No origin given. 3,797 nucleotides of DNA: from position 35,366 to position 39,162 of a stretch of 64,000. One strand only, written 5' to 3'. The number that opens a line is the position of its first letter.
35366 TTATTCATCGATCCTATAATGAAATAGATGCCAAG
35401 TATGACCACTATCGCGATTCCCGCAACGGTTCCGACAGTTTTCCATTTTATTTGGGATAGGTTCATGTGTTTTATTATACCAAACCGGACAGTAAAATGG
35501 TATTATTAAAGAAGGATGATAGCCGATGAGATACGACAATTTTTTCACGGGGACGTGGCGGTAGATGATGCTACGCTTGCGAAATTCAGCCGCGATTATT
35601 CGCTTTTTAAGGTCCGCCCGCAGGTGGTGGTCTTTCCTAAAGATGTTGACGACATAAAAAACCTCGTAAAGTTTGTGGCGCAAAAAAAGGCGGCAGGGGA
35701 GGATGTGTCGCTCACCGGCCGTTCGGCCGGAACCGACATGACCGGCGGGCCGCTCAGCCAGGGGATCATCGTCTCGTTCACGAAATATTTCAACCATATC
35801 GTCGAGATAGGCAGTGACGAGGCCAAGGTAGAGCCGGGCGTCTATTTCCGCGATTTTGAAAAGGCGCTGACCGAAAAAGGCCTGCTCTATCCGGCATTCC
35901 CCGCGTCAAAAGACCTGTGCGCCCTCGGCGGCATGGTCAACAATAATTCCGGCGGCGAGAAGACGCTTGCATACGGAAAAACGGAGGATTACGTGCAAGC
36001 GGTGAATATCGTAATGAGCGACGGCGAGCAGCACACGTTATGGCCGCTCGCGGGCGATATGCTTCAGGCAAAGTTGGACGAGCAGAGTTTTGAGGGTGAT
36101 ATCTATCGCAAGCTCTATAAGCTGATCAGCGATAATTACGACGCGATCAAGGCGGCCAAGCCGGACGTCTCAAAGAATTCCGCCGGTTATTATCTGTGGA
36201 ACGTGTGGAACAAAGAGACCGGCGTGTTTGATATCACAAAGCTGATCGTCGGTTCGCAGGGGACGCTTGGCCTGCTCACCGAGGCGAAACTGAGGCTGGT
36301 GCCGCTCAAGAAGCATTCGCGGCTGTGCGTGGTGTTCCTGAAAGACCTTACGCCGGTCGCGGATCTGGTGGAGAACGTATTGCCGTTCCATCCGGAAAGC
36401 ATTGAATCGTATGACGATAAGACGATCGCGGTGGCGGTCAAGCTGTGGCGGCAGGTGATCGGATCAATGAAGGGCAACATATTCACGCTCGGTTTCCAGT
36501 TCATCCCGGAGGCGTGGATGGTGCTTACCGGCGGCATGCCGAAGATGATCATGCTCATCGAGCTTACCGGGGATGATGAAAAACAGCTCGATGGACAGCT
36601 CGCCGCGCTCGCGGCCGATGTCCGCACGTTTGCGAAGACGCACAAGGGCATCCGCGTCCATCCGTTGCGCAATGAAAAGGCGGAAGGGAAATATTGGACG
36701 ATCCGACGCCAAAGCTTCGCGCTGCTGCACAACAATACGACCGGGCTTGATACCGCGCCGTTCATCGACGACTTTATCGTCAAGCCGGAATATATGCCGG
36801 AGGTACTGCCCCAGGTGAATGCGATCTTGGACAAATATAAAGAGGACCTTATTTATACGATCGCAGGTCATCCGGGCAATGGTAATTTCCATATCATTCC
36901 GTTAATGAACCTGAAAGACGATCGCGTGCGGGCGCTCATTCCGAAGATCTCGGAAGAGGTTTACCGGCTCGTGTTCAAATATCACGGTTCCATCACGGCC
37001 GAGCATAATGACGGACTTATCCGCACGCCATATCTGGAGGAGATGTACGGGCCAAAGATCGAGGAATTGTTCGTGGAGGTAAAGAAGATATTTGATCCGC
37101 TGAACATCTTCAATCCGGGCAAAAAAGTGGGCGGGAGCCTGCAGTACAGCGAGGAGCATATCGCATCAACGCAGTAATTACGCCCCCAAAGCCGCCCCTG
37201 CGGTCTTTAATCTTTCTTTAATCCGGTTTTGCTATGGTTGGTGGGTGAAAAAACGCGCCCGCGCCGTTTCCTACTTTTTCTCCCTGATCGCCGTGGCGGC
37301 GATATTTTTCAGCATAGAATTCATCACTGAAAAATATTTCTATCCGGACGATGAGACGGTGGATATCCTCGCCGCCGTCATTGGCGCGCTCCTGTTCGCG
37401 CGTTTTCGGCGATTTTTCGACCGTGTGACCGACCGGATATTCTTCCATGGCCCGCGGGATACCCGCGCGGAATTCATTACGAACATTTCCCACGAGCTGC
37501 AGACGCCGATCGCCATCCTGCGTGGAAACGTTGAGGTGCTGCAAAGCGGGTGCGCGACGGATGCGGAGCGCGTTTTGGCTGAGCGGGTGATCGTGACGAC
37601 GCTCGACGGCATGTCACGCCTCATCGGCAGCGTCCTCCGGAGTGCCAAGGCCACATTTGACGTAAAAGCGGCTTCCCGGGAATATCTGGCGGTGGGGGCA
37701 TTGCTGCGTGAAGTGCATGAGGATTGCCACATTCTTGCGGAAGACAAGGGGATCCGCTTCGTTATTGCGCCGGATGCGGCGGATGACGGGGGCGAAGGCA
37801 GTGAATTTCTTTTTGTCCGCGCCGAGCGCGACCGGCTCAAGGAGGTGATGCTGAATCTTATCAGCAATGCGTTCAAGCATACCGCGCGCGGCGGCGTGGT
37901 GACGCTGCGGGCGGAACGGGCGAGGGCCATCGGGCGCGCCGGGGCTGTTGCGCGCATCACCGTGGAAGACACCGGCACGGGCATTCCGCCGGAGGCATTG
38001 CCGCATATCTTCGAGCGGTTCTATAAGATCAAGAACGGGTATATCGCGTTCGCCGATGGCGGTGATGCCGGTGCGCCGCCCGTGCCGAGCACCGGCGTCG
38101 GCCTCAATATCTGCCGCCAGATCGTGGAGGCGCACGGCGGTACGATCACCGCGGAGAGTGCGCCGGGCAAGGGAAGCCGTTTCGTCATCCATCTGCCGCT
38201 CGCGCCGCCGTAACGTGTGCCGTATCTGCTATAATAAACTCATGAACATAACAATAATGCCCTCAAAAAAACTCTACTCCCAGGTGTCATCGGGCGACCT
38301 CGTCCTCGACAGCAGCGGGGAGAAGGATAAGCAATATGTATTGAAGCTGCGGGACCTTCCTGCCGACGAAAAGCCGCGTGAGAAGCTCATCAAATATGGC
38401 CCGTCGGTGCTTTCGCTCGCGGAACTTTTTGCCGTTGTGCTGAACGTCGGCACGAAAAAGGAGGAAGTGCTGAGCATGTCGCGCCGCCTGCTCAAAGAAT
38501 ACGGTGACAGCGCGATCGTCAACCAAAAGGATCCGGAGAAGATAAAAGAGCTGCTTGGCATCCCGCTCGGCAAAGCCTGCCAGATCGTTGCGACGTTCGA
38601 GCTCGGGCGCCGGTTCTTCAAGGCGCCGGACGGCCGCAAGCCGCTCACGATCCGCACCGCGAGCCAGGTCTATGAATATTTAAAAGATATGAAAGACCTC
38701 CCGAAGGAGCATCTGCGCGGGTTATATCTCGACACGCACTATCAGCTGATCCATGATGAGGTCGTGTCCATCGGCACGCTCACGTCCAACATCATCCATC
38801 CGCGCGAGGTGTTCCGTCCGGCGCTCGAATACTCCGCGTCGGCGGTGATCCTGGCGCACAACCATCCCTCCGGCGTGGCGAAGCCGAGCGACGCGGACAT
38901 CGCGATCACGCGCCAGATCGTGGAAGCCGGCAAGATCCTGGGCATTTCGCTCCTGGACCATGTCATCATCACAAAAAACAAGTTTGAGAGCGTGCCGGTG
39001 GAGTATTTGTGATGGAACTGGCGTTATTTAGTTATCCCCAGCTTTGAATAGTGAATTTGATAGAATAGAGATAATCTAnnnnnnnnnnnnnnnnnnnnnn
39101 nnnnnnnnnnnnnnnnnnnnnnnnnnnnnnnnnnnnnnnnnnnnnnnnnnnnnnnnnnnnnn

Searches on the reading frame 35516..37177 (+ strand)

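Call 11: search_protein_families(library=ncbifam, proteins=[window:35516-37177:+], max_evalue=0.01)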
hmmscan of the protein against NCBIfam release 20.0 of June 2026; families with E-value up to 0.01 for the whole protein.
window:35516-37177:+ (553 aa): 8 families
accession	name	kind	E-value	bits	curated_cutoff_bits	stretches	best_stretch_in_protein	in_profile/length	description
NF049975.1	2HglutDHaseYdiJ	equivalog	8.2e-87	292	1350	1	8-537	25-539/1018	D-2-hydroxyglutarate dehydrogenase YdiJ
TIGR00387.1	glcD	equivalog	2e-58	198.2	567.9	2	233-536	142-413/413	glycolate oxidase subunit GlcD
NF008408.0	PRK11230.1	equivalog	4.3e-33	114.5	897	2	28-176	49-195/499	glycolate oxidase subunit GlcD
NF008439.0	PRK11282.1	equivalog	3.9e-10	39.1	284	1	237-303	146-212/358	glycolate oxidase subunit GlcE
NF053785.1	DcplphribOxDprE1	equivalog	6.2e-06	25.7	500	1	38-179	18-154/449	decaprenylphosphoryl-beta-D-ribose oxidase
NF041227.1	BagG_FevA2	exception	1.8e-05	23.6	850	1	34-174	45-177/455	bagremycin/ferroverdin biosynthesis FAD-dependent oxygenase BagG/FevA2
NF041226.1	BagK_FevA1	equivalog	0.00048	18.6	800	1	29-174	35-173/453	bagremycin/ferroverdin biosynthesis FAD-dependent oxygenase BagK/FevA1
TIGR01677.1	pln_FAD_oxido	subfamily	0.00068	18.2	383.1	1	37-169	36-170/560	FAD-dependent oxidoreductase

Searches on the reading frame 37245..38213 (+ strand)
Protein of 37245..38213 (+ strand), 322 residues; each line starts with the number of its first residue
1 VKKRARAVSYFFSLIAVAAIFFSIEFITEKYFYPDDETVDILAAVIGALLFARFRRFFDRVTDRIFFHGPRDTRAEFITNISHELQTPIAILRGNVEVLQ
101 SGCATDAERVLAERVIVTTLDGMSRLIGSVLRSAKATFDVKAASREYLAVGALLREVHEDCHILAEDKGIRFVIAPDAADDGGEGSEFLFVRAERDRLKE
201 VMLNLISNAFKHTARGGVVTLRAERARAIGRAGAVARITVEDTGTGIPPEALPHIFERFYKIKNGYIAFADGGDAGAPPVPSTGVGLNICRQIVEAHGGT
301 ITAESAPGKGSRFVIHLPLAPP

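Call 11: search_protein_families(library=ncbifam, proteins=[window:37245-38213:+], max_evalue=0.01)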
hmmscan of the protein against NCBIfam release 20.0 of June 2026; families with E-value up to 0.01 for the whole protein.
window:37245-38213:+ (322 aa): 73 families (the best 25 are shown)
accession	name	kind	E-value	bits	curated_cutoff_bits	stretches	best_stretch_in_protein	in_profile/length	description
NF046044.1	PnpS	equivalog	4.3e-41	141.2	400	1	73-318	169-390/390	two-component system histidine kinase PnpS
TIGR02966.1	phoR_proteo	equivalog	2.9e-40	138.3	334.2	1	72-317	112-333/333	phosphate regulon sensor histidine kinase PhoR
NF033092.0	HK_WalK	equivalog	5.8e-38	130.8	725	1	73-319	371-594/594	cell wall metabolism sensor histidine kinase WalK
NF047874.1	MASE3_PAS_HK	subfamily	4.8e-32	111.5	560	2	190-319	512-625/655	MASE3 domain-containing sensor histidine kinase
TIGR01386.1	cztS_silS_copS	subfamily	8.4e-31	107.4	292.55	1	75-318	242-457/457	heavy metal sensor histidine kinase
NF012163.2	BaeS_SmeS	equivalog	8.6e-30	104.1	500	1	71-318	237-457/457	sensor histidine kinase efflux regulator BaeS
NF008312.0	PRK11100.1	equivalog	2.3e-29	102.6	356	1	76-318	258-473/477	two-component system sensor histidine kinase CreC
NF041735.1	hist_kin_RppB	equivalog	1.1e-27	96.9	400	1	76-318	218-438/438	two-component system sensor histidine kinase RppB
NF008302.0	PRK11091.1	equivalog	3.9e-27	94.8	838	1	74-318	283-504/779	aerobic respiration two-component sensor histidine kinase ArcB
NF041880.1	EPS_EpsF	equivalog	6.4e-27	94.2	900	1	74-318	274-492/492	response regulator EpsF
NF007837.0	PRK10549.1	equivalog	3.9e-26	91.8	603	1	72-320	238-459/466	envelope stress sensor histidine kinase BaeS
NF008235.0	PRK11006.1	equivalog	6.5e-26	91.1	390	1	72-318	202-422/431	phosphate regulon sensor histidine kinase PhoR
NF006800.0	PRK09303.1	equivalog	1.6e-24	86.6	342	1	77-319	154-377/383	histidine kinase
NF052574.1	HisKinEspCMyxo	equivalog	5e-24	84.5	1200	1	194-321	527-639/785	serine histidine kinase EspC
NF041210.1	his_kin_PieS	equivalog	7e-24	84.6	850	1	73-319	249-470/474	two component system sensor histidine kinase PieS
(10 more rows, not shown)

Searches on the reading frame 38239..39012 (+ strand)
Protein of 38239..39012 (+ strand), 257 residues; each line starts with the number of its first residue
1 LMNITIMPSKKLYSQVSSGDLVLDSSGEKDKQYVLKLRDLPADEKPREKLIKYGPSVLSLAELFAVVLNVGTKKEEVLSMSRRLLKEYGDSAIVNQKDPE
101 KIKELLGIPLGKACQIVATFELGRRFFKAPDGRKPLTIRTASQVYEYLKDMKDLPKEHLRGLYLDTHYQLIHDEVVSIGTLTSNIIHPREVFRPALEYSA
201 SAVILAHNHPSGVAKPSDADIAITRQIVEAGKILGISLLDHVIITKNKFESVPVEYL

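Call 11: search_protein_families(library=ncbifam, proteins=[window:38239-39012:+], max_evalue=0.01)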
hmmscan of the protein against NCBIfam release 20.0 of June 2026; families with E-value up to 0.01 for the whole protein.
window:38239-39012:+ (257 aa): 2 families
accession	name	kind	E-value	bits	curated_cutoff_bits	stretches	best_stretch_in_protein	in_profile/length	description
NF000642.1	PRK00024.1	equivalog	4.7e-64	215.9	180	1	47-252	1-206/212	RadC family protein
TIGR00608.1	radc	subfamily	2e-60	204.2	133.85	1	45-252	1-212/218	RadC family protein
